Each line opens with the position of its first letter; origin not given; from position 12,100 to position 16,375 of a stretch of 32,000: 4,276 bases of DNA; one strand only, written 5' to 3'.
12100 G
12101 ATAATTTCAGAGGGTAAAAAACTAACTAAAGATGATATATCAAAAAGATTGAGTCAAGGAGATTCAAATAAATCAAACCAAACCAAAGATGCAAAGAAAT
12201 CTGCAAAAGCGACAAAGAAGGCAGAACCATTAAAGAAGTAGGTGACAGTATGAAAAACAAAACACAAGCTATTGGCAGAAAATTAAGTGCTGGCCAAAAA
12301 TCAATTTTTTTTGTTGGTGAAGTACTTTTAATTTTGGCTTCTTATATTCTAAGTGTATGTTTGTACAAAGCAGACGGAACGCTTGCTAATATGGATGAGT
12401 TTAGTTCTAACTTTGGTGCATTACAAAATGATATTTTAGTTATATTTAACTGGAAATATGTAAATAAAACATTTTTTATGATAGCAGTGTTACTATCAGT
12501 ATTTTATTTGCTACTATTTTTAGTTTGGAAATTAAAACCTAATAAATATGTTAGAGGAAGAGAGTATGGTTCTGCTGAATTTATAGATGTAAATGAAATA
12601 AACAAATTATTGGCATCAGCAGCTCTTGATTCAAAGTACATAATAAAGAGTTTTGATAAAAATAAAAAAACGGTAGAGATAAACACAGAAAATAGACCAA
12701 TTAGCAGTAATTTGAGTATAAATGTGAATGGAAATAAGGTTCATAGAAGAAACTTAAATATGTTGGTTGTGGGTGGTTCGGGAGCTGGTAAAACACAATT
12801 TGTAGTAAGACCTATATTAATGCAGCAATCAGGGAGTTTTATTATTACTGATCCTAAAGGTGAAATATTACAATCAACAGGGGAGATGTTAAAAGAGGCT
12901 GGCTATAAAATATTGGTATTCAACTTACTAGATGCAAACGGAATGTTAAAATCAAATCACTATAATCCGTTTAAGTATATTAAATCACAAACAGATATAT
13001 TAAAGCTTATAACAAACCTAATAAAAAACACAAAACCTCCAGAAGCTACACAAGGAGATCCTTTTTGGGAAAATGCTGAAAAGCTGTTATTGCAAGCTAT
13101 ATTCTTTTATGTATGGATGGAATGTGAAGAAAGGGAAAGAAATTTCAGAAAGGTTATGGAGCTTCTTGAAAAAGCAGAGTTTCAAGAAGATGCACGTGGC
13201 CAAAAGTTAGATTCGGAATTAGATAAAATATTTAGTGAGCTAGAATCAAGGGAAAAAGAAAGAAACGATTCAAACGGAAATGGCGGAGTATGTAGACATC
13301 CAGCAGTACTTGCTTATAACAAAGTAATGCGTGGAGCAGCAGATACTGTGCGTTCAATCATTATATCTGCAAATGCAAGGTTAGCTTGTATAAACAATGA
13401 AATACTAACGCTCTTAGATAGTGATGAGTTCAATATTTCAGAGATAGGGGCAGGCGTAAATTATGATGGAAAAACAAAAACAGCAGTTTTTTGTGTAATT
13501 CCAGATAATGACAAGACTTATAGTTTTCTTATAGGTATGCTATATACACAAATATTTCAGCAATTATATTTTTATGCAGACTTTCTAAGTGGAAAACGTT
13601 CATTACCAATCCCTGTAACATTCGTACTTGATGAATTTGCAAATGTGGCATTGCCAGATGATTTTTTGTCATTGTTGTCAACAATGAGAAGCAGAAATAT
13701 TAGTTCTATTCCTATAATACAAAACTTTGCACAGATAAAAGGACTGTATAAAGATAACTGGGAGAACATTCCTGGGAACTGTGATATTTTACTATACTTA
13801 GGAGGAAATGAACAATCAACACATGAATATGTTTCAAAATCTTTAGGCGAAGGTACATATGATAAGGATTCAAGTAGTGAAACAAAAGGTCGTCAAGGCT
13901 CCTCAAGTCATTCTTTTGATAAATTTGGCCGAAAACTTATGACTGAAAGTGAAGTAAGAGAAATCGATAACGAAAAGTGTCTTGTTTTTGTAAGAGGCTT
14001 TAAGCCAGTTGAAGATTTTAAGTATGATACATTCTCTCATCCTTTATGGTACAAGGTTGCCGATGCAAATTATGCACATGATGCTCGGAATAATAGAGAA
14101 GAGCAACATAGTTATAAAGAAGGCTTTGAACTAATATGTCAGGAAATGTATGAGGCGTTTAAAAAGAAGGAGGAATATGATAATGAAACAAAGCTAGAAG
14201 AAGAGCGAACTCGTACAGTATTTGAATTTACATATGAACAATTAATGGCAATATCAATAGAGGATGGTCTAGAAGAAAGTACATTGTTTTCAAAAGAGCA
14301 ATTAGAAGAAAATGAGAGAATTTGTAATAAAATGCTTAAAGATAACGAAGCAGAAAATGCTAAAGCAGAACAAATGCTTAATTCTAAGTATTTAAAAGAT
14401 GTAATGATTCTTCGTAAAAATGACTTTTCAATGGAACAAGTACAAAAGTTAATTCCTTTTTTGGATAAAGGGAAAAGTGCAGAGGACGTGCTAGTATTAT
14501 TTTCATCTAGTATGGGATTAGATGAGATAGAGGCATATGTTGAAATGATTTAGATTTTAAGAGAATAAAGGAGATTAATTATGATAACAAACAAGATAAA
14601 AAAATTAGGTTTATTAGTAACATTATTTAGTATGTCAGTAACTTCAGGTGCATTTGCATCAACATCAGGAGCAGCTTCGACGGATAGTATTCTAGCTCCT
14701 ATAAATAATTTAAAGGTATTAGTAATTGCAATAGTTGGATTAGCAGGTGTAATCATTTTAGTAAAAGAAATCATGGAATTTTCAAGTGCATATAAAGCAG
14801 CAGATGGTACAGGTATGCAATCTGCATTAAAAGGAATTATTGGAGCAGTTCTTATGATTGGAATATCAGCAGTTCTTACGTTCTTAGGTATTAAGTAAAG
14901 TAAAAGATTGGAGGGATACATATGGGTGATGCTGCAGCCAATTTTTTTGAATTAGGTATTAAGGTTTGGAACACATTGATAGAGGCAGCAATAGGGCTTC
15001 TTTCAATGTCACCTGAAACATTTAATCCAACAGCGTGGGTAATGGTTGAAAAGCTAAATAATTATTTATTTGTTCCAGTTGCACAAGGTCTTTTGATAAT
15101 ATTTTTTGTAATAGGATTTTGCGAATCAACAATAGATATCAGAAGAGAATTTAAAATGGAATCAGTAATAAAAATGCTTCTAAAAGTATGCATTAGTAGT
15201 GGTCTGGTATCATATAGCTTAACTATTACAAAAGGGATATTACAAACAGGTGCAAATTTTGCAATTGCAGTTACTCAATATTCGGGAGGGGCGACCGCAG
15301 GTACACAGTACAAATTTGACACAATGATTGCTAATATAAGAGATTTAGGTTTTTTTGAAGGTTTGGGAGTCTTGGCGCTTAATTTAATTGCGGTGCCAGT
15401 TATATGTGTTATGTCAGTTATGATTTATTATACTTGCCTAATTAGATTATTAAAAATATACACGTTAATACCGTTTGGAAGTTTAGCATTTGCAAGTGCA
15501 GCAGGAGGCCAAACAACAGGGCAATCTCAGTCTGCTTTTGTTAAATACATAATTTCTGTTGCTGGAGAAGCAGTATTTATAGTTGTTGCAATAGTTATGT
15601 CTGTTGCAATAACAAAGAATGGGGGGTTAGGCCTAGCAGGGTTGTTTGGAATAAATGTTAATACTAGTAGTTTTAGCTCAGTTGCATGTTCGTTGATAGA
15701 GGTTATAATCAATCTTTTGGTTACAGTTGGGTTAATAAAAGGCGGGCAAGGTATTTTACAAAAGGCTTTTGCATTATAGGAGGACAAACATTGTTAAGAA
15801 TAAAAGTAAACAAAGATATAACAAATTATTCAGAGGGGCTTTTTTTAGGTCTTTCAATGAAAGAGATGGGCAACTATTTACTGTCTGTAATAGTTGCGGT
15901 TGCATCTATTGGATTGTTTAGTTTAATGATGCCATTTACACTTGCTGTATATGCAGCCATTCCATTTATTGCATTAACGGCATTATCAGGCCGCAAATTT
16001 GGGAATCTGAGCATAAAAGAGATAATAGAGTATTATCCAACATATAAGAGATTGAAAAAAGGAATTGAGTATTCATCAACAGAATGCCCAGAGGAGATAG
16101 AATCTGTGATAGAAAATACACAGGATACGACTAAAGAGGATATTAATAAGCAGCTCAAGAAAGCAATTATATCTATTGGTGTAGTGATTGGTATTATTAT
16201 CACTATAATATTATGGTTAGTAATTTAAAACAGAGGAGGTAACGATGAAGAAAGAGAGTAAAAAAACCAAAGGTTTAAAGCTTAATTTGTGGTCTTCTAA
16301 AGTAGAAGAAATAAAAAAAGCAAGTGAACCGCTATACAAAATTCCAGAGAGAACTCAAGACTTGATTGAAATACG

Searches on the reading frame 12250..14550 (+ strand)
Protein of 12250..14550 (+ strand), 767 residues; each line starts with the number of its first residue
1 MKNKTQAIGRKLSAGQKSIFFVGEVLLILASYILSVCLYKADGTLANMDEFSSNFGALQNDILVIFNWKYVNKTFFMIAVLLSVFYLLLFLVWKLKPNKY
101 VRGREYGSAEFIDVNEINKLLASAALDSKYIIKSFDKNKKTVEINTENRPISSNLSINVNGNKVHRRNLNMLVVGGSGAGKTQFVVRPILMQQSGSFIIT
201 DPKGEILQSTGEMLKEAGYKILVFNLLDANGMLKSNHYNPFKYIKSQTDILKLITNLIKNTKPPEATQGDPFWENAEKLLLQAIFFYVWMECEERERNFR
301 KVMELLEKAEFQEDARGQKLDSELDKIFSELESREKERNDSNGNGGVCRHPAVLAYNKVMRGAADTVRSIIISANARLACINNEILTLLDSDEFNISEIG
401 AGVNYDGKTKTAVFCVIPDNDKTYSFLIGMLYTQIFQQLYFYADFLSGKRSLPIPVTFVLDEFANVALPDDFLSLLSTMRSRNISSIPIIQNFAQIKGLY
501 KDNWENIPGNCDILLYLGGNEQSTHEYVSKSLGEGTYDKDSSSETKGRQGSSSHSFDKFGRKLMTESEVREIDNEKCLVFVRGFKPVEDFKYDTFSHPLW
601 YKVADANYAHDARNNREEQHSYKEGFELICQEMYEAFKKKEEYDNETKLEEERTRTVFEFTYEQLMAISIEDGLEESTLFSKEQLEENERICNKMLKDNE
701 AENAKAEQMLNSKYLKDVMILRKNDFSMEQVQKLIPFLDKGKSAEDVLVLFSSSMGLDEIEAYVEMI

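Call 15: search_protein_families(library=pfam, proteins=[window:12250-14550:+], max_evalue=0.001)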
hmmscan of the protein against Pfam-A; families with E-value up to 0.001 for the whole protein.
window:12250-14550:+ (767 aa): 3 families
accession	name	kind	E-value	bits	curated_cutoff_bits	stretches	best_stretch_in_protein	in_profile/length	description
PF02534.20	T4SS-DNA_transf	-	8.3e-54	183.6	20.1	1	162-596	36-447/468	Type IV secretory system Conjugative DNA transfer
PF12696.13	TraG-D_C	-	3.5e-33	114.6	22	1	455-573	1-125/126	TraM recognition site of TraD and TraG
PF10412.15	TrwB_AAD_bind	-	4e-13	49.5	20.5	2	167-296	14-132/387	Type IV secretion-system coupling protein DNA-binding domain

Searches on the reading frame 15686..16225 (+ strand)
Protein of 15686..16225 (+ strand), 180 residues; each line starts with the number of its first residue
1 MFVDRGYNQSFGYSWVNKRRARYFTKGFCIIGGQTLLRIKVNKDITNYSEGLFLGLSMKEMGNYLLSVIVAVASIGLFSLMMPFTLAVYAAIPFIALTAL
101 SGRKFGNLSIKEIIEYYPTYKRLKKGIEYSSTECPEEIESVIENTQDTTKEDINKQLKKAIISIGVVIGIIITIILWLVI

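Call 15: search_protein_families(library=pfam, proteins=[window:15686-16225:+], max_evalue=0.001)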
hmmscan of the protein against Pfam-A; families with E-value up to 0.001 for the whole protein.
window:15686-16225:+ (180 aa): 1 family
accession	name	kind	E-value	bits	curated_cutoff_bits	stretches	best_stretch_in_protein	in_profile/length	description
PF12666.12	PrgI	-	7.8e-08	33.2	27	1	40-116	1-77/91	PrgI family protein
